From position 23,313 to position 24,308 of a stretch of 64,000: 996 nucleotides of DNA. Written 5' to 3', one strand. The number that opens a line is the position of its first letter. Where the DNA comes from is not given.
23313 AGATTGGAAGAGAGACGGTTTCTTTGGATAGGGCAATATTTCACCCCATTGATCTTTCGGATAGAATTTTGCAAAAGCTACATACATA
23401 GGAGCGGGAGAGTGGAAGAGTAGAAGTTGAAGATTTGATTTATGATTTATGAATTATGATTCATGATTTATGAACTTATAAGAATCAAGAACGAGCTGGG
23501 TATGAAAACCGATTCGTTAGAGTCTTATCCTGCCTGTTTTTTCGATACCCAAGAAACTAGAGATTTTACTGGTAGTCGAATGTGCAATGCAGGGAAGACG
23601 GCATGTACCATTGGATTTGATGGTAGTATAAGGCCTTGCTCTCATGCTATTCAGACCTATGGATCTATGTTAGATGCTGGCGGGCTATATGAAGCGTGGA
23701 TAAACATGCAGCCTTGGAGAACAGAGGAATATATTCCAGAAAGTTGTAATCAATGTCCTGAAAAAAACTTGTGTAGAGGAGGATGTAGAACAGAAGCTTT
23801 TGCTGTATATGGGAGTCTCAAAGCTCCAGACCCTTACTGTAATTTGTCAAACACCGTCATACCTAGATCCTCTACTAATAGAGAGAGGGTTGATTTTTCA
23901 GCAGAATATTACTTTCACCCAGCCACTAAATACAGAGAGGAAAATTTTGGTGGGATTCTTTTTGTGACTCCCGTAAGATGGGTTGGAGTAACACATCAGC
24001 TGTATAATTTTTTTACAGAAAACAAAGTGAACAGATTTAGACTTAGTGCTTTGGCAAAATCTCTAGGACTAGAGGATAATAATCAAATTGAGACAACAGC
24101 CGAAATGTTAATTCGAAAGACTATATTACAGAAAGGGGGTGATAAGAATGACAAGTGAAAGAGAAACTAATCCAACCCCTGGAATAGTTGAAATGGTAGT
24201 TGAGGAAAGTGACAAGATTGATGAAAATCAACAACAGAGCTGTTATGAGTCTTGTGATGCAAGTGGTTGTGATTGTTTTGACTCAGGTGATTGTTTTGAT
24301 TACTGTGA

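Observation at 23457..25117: About 1.7-kb cassette bounded by about 44-bp direct repeats carrying a decayed RiPP-like locus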

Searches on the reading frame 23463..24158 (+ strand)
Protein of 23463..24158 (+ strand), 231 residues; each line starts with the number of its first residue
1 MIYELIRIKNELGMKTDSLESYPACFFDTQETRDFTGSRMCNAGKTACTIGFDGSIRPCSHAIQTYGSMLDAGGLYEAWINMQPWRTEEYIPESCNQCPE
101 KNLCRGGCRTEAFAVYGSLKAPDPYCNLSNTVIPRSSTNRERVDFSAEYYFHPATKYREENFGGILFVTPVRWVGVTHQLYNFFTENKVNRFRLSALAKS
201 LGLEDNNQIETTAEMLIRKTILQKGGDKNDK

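Call 4: search_protein_families(library=pfam, proteins=[window:23463-24158:+], max_evalue=0.1)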
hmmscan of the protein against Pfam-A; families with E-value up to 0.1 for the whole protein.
window:23463-24158:+ (231 aa): 3 families
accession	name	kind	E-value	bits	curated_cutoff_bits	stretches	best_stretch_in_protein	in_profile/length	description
PF13186.11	SPASM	-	0.0085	16.8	21.5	1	41-99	1-67/67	Iron-sulfur cluster-binding domain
PF21553.2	Formyl_trans_C_2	-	0.063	13.3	27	0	68-88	20-40/58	Methionyl-tRNA formyltransferase, C-terminal domain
PF11955.13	PORR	-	0.097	12.1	22.3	0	172-206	236-270/326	Plant organelle RNA recognition domain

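Call 5: search_protein_families(library=ncbifam, proteins=[window:23463-24158:+], max_evalue=0.1)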
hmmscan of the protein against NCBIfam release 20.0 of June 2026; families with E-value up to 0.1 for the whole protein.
window:23463-24158:+ (231 aa): 29 families (the best 25 are shown)
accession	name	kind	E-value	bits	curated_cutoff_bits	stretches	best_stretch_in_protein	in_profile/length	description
TIGR04085.1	rSAM_more_4Fe4S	domain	1.4e-11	44.6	27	1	41-126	1-93/93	SPASM domain-containing protein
TIGR02109.1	PQQ_syn_pqqE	equivalog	2.3e-10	40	381.35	1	42-133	240-337/358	pyrroloquinoline quinone biosynthesis protein PqqE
TIGR03962.1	mycofact_rSAM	equivalog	1.5e-09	37.5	265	1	31-128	231-333/339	mycofactocin radical SAM maturase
TIGR04055.1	rSAM_NirJ2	equivalog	1.5e-07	31.3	500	1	37-126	232-322/326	putative heme d1 biosynthesis radical SAM protein NirJ2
TIGR04083.1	rSAM_pep_methan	hypoth_equivalog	1.9e-07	30.3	300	1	46-133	241-336/376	TIGR04083 family peptide-modifying radical SAM enzyme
NF041298.1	rSAM_mat_DynA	equivalog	4.7e-07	29.1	450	1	40-127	249-340/356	dynobactin maturation radical SAM/SPASM protein DynA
TIGR04545.1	rSAM_ahbD_hemeb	equivalog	6.6e-07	29.1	500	1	38-127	246-336/339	heme b synthase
TIGR04304.1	GeoRSP_SPASM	equivalog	7.6e-07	28.5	300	1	40-126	204-292/293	GeoRSP system SPASM domain protein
TIGR04347.1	pseudo_SAM_Halo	equivalog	3.7e-06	26.5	525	1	88-130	345-387/390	TIGR04347 family pseudo-SAM/SPASM protein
TIGR03906.1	quino_hemo_SAM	equivalog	3.8e-06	25.8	453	1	40-128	344-435/467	quinohemoprotein amine dehydrogenase maturation protein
TIGR04303.1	GeoRSP_rSAM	equivalog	7.9e-06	25.6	400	1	43-126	240-324/325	GeoRSP system radical SAM/SPASM protein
TIGR04163.1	rSAM_cobopep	equivalog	1.2e-05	24.3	375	1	41-130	314-409/428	peptide-modifying radical SAM enzyme CbpB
TIGR04064.1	rSAM_nif11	equivalog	2.7e-05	23.1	518.7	1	39-128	332-421/459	nif11-like peptide radical SAM maturase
NF050035.1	rSAM_WgK_link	exception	4.9e-05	22.5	650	1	40-127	268-362/367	radical SAM/SPASM peptide maturase WgkB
TIGR04053.2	TIGR04053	equivalog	6e-05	22.4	395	1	30-127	265-363/366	TIGR04053 family radical SAM/SPASM domain-containing protein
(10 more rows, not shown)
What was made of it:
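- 23463..24158 (+): 5'-truncated maturase gene of 231 aa: SPASM domain (residues about 41-126, window 23583-23840) plus a C-terminal RRE / PqqD-like winged helix (residues about 148-225, window 23904-24137). The radical SAM core, about 235-250 residues, is missing. TIGR04085 E=1.4e-11 (call 5).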

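Call 8: find_homologous_proteins(query=window:23463-24158:+)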
Query window:23463-24158:+ (231 aa): 5 proteins with E <= 0.001 among 901 candidates.
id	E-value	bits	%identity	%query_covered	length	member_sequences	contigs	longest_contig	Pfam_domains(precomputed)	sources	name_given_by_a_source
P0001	1.4e-158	543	100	100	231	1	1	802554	-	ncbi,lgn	-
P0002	3.9e-75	270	53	98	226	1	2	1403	-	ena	-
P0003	1.8e-57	212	46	93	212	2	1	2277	-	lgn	-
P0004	5.6e-52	194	51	70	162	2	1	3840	-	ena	-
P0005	4.7e-42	162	43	80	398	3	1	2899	PF04055.28,PF13353.12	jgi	-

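Call 11: find_encoding_contigs(protein=P0005, flank=5000)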
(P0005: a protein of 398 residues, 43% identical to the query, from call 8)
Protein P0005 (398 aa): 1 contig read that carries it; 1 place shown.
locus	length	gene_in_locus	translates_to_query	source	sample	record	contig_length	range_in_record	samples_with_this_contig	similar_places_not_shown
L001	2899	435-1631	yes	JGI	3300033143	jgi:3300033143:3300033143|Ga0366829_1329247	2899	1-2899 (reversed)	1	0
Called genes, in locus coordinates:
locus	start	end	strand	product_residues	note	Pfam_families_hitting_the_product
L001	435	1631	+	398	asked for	PF04055:Radical_SAM, PF13353:Fer4_12 (weak)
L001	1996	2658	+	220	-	-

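Call 12: find_encoding_contigs(protein=P0002, flank=5000)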
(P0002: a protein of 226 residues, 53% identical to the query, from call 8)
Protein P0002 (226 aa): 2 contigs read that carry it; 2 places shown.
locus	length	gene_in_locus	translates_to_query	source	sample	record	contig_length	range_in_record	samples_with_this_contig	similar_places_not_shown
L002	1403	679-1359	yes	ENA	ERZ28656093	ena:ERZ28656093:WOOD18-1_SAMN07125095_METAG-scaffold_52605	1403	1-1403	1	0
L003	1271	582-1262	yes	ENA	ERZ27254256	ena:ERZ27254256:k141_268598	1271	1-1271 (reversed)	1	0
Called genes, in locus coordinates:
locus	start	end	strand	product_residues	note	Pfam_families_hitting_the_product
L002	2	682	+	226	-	?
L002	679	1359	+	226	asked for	-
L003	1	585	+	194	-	?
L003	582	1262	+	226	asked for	-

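Call 17: find_encoding_contigs(protein=P0001, flank=2000, max_places=4)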
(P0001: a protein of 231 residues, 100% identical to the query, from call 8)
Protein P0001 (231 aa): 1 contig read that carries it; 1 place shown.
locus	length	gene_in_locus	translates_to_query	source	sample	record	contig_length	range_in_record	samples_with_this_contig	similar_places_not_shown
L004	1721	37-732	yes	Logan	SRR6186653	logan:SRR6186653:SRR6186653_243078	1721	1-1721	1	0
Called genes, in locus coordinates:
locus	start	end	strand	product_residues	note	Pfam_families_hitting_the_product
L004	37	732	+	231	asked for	-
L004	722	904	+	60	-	-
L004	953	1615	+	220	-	-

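Call 18: find_encoding_contigs(protein=P0003, flank=5000)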
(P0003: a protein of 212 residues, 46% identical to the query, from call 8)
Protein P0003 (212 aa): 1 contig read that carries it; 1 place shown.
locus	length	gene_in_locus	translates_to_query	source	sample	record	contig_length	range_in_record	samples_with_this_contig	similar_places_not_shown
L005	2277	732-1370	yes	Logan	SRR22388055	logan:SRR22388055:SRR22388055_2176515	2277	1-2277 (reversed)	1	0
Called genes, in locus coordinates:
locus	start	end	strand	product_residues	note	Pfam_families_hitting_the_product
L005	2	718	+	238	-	?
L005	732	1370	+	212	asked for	-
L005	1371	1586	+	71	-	-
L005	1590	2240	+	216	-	-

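Call 19: find_encoding_contigs(protein=P0004, flank=5000)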
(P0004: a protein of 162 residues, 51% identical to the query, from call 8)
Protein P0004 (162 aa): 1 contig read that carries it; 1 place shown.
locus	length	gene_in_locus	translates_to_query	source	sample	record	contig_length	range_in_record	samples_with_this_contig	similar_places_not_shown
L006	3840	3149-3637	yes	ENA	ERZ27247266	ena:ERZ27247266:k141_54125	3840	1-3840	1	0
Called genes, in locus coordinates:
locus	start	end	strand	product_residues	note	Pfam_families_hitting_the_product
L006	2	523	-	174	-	?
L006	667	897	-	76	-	-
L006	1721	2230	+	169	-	PF13683:rve_3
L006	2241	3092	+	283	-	PF04055:Radical_SAM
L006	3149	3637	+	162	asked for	-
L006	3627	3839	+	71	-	?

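Call 92: predict_structure(alignment_id=A7)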
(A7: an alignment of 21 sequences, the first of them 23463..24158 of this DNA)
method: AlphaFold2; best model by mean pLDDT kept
length: 231 residues; sequences in the alignment: 21
mean_pLDDT: 89.3   pTM: 0.65
mean pLDDT of the five models: 89.3, 81.6, 79.7, 77.8, 75.7
residues with pLDDT >= 90: 140; 70-90: 82; 50-70: 5; < 50: 4
segments of 3 or more residues with pLDDT < 50: 228-231
pLDDT, mean of each block of 10 residues (from residue 1): 90 85 90 81 83 92 90 89 90 89 87 93 91 78 93 96 92 94 97 97 96 94 71 31
secondary structure, 60 per line:
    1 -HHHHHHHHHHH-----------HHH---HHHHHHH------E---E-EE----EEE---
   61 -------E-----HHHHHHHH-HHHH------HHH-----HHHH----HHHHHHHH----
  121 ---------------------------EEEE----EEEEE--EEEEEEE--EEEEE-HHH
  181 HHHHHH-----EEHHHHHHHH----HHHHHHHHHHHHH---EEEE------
elements in order: H2-12 H30-36 E55-57 H74-81 H83-86 H101-104 H109-116 E148-151 E156-160 E163-169 E172-176 H178-186 H194-201 H206-218 E222-225
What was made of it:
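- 23463..24158 (+): AF2 pLDDT 89, with four strands followed by three helices (call 92).
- On RiPP recognition element (PqqD-like wHTH): The AF2 model (pLDDT 89) shows strands at 148-176 and helices at 178-218 (call 92).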

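Call 96: fold_search(model_id=the predicted structure, library=pdb)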
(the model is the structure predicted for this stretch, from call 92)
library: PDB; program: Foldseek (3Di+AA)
matches with E <= 10: 98; with E <= 0.001: 0
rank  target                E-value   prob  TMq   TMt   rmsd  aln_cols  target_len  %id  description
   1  6c8v                  1.4e-02  1.00  0.34  0.26   5.8       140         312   20  X-ray structure of PqqE from Methylobacterium extorquens (released 2018-02-14)
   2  7ly7_B                2.6e-02  1.00  0.28  0.20   3.1        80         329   16  Crystal structure of the elongation module of the bacillamide NRPS, BmdB, in complex with the oxidase BmdC (released 2022-02-02)
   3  5why_A                4.7e-02  0.98  0.31  0.18   5.5       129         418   17  Structural Insights into Thioether Bond Formation in the Biosynthesis of Sactipeptides (released 2017-07-26)
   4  5sxy_MODEL_1_A        5.4e-02  0.99  0.28  0.58   4.0        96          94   14  The solution NMR structure for the PqqD truncation of Methylobacterium extorquens PqqCD representing a functio (released 2017-05-24)
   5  7ly4_A                8.1e-02  0.99  0.28  0.20   3.3        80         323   16  Cryo-EM structure of the elongation module of the bacillamide NRPS, BmdB, in complex with the oxidase, BmdC (released 2022-02-02)
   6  3h5r_D                9.2e-02  0.99  0.27  0.20   4.0        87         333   11  Crystal structure of E. coli MccB + Succinimide (released 2009-06-16)
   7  4k38_A                1.0e-01  0.89  0.28  0.19   7.3       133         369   19  Native anSMEcpe with bound AdoMet and Kp18Cys peptide (released 2013-05-08)
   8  8t19_A                1.2e-01  0.97  0.26  0.58   3.8        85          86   13  RiPP precursor peptide recognition element (RRE) domain of Ocin-ThiF-like partner protein, PbtF, bound to an 8 residue (released 2024-06-12)
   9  3h9q_B                1.4e-01  0.97  0.26  0.19   4.3        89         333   12  Crystal structure of E. coli MccB + SeMet MccA (released 2009-06-16)
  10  6om4_B                1.4e-01  0.95  0.23  0.16   4.6        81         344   11  The structure of Microcin C7 biosynthetic enzyme MccB in complex with N-formylated MccA (released 2019-05-22)
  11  5wgg_A                1.4e-01  0.92  0.32  0.18   6.5       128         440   19  Structural Insights into Thioether Bond Formation in the Biosynthesis of Sactipeptides (released 2017-07-26)
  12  3h5a_D                1.6e-01  0.97  0.26  0.18   4.4        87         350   13  Crystal structure of E. coli MccB (released 2009-06-16)
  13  3h5n_C                1.7e-01  0.96  0.26  0.19   4.4        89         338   12  Crystal structure of E. coli MccB + ATP (released 2009-06-16)
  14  8vpo                  2.0e-01  0.99  0.29  0.16   3.0        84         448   14  X-Ray Crystal Structure of TigE from Paramaledivibacter caminithermalis (released 2024-02-07)
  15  3h9j_A                2.3e-01  0.93  0.26  0.19   4.6        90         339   12  Crystal structure of E. coli MccB + AMPCPP + SeMeT MccA (released 2009-06-16)
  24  6jx3_B                3.2e-01  0.85  0.25  0.55   3.8        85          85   13  Lasso peptide synthetase B1 complexed with the leader peptide (released 2019-06-26)
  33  5v1v_A                4.9e-01  0.82  0.25  0.55   3.7        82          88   10  TbiB1 in Complex with the TbiA(alpha) Leader Peptide (released 2018-09-05)
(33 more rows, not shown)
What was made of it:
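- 23463..24158 (+): Foldseek hits to PqqE, CteB and anSME, and to RRE domains such as PqqD, PbtF, MccB and lasso B1 (call 96).
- On SPASM domain (TIGR04085 / PF13186): Structural matches to PqqE, CteB and anSME (call 96).
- On RiPP recognition element (PqqD-like wHTH): Foldseek hits include PqqD 5sxy, the PbtF RRE 8t19, MccB, and lasso B1 proteins 6jx3 and 5v1v, with probabilities of 0.8-1.0 but weak E-values of 0.05-0.5 (call 96).
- Closest known: PqqE/PqqD and mycofactocin MftC/MftB. Same: PqqE (6c8v) is the best structural match and PqqD (5sxy) matches the C-terminal domain (call 96).
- RRE and SPASM folds (calls 92, 96).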
